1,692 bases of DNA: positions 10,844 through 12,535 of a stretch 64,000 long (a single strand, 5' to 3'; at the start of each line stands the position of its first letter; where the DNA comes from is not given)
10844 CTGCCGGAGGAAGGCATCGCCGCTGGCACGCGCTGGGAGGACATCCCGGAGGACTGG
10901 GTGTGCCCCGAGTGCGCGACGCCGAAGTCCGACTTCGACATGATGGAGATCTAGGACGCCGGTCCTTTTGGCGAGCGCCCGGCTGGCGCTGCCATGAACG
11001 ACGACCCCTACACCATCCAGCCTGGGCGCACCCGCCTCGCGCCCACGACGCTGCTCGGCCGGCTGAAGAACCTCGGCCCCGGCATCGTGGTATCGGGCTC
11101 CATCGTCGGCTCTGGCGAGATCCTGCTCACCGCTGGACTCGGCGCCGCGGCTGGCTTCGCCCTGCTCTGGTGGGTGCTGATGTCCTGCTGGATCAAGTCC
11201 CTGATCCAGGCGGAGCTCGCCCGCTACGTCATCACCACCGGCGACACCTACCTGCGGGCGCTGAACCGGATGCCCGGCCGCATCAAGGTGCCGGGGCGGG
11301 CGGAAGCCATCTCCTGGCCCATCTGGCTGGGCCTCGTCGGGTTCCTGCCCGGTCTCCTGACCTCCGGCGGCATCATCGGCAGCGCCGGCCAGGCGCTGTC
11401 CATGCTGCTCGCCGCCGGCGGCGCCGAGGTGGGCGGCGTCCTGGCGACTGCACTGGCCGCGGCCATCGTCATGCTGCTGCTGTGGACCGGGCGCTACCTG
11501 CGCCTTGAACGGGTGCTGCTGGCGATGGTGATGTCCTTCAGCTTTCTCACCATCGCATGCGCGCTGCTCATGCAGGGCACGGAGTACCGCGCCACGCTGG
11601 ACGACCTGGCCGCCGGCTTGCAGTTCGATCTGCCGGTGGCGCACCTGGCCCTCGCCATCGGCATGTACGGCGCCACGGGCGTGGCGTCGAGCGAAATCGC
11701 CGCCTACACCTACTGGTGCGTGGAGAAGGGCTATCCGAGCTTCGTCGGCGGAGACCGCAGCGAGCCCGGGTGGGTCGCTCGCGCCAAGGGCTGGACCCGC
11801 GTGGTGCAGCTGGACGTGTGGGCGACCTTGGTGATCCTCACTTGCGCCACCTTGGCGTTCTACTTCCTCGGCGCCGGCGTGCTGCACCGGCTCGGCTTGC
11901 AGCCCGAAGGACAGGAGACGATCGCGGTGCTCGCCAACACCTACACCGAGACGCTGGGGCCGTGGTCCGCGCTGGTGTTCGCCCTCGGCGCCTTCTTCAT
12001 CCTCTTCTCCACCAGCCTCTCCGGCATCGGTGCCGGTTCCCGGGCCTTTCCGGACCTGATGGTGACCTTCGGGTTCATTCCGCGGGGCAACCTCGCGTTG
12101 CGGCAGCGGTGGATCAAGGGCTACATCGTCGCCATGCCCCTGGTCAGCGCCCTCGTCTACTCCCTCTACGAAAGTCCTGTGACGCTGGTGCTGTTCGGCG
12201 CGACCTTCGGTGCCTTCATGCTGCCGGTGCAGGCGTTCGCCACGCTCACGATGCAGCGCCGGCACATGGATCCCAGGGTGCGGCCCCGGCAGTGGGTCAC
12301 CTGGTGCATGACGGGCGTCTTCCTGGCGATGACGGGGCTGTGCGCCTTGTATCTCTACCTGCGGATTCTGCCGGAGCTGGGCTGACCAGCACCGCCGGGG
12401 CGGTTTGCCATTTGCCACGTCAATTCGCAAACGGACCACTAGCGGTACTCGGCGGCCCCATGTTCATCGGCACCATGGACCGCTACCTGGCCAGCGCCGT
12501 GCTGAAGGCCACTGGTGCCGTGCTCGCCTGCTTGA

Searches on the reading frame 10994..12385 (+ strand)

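Call 84: search_protein_families(library=pfam, proteins=[window:10994-12385:+], max_evalue=0.0001)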
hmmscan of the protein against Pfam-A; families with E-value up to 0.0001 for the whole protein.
window:10994-12385:+ (463 aa): 1 family
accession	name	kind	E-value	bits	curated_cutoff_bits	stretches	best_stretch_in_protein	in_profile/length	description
PF01566.24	Nramp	-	4.5e-13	49.4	29.8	1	50-420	8-343/357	Natural resistance-associated macrophage protein-like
